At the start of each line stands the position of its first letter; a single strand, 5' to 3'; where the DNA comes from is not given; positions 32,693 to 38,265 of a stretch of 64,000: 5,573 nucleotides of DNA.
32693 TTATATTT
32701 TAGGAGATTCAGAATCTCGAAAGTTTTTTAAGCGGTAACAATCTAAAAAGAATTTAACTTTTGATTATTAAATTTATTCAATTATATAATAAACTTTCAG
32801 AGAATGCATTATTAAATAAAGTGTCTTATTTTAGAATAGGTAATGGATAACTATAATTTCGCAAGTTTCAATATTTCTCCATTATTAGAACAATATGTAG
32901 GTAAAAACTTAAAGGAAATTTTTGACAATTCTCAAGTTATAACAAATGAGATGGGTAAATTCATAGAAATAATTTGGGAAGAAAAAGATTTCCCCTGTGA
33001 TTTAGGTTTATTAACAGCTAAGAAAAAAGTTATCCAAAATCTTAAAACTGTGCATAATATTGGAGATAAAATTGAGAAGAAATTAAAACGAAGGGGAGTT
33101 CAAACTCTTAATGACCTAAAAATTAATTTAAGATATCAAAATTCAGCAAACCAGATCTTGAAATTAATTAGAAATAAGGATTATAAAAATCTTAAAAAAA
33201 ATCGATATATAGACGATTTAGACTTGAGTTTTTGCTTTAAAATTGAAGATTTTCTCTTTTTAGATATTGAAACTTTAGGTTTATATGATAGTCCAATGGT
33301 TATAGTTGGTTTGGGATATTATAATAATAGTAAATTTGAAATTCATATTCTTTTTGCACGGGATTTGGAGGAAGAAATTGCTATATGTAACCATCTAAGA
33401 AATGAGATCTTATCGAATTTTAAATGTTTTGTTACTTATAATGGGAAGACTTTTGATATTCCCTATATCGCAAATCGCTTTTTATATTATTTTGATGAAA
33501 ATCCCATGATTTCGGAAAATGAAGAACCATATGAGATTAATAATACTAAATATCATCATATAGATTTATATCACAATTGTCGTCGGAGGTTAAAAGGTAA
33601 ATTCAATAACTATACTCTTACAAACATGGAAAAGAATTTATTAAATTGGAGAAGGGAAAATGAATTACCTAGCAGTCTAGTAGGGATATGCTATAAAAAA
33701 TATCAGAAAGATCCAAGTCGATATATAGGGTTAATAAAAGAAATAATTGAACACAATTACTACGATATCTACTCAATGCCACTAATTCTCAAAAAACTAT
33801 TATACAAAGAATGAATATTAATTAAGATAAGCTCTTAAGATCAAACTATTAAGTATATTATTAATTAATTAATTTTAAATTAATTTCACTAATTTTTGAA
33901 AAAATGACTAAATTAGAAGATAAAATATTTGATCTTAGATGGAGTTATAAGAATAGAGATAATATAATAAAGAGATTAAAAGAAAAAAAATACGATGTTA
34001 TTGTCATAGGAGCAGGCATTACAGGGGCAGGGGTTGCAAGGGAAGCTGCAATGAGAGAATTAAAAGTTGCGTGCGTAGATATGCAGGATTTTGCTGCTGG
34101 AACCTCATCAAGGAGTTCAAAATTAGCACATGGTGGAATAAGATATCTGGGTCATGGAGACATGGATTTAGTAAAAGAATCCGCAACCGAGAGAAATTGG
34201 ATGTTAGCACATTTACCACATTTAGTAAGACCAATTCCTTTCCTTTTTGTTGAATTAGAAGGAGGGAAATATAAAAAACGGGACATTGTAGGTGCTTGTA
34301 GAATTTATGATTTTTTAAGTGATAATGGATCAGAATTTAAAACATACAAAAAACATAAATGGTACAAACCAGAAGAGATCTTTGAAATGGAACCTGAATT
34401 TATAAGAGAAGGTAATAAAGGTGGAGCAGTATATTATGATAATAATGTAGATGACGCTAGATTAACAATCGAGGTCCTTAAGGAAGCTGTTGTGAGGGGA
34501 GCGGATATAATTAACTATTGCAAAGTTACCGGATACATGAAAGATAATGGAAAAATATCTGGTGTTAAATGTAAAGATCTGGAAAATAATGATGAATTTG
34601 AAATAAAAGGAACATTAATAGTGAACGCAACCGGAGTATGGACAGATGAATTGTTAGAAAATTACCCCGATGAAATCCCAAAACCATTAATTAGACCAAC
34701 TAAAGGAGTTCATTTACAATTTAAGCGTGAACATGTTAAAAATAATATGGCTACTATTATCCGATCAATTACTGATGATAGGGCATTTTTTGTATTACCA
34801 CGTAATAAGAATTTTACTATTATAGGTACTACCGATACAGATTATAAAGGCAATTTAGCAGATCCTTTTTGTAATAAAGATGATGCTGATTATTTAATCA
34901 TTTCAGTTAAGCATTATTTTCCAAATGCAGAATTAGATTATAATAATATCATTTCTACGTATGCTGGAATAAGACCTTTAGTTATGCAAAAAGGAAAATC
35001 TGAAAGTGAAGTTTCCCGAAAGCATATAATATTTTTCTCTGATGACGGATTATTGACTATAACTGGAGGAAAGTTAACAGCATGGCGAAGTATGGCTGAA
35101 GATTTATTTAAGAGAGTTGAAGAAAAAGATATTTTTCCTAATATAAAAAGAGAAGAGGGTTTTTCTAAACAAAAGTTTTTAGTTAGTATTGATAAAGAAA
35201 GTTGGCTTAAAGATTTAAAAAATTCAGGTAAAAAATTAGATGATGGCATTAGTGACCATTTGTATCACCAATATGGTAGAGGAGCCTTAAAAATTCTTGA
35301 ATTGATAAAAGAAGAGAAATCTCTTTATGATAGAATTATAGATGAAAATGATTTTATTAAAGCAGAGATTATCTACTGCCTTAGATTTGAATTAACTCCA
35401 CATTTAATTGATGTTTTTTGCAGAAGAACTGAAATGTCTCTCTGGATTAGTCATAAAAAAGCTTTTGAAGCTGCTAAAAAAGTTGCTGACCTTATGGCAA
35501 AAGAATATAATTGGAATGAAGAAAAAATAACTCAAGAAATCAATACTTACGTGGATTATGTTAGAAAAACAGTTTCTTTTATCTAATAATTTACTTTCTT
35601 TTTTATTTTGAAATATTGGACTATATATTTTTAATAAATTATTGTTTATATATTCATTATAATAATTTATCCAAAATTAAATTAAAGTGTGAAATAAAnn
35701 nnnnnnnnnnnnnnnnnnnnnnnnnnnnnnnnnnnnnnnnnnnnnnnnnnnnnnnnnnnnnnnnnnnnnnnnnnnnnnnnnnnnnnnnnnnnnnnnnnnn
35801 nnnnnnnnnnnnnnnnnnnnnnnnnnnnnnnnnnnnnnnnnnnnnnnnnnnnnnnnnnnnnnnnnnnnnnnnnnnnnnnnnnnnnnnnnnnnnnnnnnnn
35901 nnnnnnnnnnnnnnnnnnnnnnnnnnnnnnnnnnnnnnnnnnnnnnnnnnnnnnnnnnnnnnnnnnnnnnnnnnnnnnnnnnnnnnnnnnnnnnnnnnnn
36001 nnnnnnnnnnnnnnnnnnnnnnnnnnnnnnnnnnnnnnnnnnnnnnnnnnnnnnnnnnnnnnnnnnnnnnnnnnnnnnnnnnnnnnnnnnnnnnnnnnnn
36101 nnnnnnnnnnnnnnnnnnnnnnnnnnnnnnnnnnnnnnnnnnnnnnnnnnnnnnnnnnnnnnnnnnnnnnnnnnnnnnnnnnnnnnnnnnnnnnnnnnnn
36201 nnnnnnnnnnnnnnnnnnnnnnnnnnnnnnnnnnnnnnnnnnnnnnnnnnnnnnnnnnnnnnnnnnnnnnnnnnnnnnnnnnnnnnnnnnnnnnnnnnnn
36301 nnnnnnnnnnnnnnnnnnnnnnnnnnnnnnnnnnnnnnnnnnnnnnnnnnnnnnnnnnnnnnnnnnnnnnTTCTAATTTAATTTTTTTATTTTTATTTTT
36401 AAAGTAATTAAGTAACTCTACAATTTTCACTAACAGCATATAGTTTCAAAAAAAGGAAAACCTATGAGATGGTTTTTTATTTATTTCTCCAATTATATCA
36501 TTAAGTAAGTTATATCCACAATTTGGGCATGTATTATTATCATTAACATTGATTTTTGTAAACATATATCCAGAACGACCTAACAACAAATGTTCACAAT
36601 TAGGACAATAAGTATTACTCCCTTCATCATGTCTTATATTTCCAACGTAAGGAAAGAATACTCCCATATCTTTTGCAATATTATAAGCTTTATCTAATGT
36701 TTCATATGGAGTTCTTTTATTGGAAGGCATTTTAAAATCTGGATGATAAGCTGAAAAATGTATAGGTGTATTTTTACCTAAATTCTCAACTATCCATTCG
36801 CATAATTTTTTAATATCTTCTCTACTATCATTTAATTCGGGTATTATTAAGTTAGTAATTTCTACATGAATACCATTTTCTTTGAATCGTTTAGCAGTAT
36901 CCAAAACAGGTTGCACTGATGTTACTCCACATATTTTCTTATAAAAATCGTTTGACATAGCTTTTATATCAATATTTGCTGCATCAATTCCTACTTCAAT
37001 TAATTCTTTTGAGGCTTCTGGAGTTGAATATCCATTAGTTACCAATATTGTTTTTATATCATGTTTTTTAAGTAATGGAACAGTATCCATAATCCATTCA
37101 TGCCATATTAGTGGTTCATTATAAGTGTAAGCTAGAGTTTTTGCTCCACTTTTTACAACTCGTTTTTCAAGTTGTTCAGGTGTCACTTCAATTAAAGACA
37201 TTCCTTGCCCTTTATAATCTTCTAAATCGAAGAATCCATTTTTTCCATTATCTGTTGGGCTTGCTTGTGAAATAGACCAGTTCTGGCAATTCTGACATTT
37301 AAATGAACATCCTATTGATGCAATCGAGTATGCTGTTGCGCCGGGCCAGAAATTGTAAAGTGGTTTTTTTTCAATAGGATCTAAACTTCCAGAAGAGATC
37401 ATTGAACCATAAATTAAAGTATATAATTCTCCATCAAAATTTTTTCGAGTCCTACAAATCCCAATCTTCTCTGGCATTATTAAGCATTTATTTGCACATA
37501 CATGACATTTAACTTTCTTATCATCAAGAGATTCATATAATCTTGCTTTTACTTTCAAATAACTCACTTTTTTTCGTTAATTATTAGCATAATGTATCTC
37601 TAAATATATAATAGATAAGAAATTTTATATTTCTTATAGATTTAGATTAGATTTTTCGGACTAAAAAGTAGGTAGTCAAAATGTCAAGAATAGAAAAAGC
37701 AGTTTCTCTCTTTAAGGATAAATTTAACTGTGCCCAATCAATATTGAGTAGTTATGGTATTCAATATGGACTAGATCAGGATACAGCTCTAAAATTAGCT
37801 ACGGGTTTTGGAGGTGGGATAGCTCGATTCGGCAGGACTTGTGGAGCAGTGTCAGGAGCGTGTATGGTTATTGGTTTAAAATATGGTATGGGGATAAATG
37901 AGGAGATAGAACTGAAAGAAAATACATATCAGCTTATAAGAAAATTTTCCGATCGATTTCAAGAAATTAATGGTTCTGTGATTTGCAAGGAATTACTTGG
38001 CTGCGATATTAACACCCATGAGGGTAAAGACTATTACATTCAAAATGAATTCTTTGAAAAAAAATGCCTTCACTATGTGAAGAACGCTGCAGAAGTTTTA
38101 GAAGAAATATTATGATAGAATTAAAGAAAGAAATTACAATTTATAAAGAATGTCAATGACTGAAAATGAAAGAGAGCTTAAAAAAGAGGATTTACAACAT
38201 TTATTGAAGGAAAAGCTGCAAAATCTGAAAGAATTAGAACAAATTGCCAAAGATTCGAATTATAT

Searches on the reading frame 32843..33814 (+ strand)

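Call 5: search_protein_families(library=pfam, proteins=[window:32843-33814:+])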
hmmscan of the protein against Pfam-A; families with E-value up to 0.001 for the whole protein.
window:32843-33814:+ (323 aa): 2 families
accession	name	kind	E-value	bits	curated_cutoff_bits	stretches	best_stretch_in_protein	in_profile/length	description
PF13482.12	RNase_H_2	-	1.3e-27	97.2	22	1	138-319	1-164/165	RNase_H superfamily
PF03104.25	DNA_pol_B_exo1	-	3.2e-05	23.9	23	1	192-262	158-242/242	DNA polymerase family B, exonuclease domain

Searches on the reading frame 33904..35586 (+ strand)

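Call 5: search_protein_families(library=pfam, proteins=[window:33904-35586:+])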
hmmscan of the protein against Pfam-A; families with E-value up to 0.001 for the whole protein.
window:33904-35586:+ (560 aa): 5 families
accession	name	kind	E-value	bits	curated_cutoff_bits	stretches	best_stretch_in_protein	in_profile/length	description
PF01266.30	DAO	-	1.1e-54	186.7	27.9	1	31-393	1-351/353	FAD dependent oxidoreductase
PF16901.10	DAO_C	-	2e-21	76.6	31.4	1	438-541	26-125/126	C-terminal domain of alpha-glycerophosphate oxidase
PF00890.30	FAD_binding_2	-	9.4e-07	28.8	20.4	1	31-88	1-54/414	FAD binding domain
PF07992.20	Pyr_redox_2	-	6.9e-06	26.1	26.1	0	30-63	1-35/291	Pyridine nucleotide-disulphide oxidoreductase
PF12831.13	FAD_oxidored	-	0.00022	21.1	27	0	31-70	1-40/416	FAD dependent oxidoreductase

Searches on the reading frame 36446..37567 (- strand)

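Call 16: search_protein_families(library=pfam, proteins=[window:36446-37567:-])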
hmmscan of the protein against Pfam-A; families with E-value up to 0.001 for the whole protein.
window:36446-37567:- (373 aa): 1 family
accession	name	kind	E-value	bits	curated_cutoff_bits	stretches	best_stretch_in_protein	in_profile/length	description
PF04055.27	Radical_SAM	-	2.1e-22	80.5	29.5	1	84-255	4-165/166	Radical SAM superfamily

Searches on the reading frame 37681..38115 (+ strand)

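Call 16: search_protein_families(library=pfam, proteins=[window:37681-38115:+])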
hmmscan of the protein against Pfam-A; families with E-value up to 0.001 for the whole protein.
window:37681-38115:+ (144 aa): 1 family
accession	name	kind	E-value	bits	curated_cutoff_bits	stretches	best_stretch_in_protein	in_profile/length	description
PF09719.15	C_GCAxxG_C_C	-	4.1e-34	117.6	27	1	15-143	1-118/118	Putative redox-active protein (C_GCAxxG_C_C)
